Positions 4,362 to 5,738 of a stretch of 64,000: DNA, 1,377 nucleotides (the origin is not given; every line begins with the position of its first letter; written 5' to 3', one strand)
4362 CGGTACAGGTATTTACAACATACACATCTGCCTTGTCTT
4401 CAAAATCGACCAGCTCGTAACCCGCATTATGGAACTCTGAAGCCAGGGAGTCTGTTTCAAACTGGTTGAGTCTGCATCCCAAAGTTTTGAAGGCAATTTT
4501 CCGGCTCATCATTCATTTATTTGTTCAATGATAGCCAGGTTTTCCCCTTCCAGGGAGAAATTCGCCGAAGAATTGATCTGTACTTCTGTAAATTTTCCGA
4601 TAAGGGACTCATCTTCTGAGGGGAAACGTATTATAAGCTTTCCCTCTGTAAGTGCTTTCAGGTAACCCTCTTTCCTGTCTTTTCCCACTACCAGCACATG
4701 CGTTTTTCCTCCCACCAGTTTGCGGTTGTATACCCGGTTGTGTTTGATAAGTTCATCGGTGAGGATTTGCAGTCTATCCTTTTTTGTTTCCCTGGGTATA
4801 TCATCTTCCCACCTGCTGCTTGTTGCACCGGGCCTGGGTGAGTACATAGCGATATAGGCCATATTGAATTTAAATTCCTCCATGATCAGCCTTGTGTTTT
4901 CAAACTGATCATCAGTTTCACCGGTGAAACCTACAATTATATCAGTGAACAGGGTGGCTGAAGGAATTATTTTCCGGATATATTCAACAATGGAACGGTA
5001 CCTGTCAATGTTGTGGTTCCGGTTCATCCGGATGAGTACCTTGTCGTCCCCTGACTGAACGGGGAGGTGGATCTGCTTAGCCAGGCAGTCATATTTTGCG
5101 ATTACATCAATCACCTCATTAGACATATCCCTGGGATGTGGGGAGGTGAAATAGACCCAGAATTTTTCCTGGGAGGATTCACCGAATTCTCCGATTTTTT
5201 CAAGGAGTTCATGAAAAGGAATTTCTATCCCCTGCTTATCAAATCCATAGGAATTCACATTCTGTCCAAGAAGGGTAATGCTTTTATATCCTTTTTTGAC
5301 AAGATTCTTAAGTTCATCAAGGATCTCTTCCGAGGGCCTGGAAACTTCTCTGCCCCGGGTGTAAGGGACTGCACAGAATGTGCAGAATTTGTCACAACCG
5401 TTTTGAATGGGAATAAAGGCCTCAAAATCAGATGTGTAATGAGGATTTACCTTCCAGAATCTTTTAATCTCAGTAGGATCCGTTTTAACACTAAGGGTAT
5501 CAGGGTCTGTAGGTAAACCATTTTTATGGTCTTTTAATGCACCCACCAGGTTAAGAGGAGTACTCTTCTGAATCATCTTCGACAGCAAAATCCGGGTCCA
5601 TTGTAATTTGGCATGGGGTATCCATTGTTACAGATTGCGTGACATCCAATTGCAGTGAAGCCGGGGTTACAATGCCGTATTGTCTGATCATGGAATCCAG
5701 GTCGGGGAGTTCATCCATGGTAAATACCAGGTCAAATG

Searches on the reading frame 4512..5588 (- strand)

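Call 36: search_protein_families(library=pfam, proteins=[window:4512-5588:-], max_evalue=0.0001)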
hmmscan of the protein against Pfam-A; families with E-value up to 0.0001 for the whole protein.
window:4512-5588:- (359 aa): 2 families
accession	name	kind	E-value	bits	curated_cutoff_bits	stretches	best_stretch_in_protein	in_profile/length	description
PF04055.27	Radical_SAM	-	8.4e-29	101.3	29.5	1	59-232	1-162/166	Radical SAM superfamily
PF01938.26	TRAM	-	3.5e-05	24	21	1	290-349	2-59/61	TRAM domain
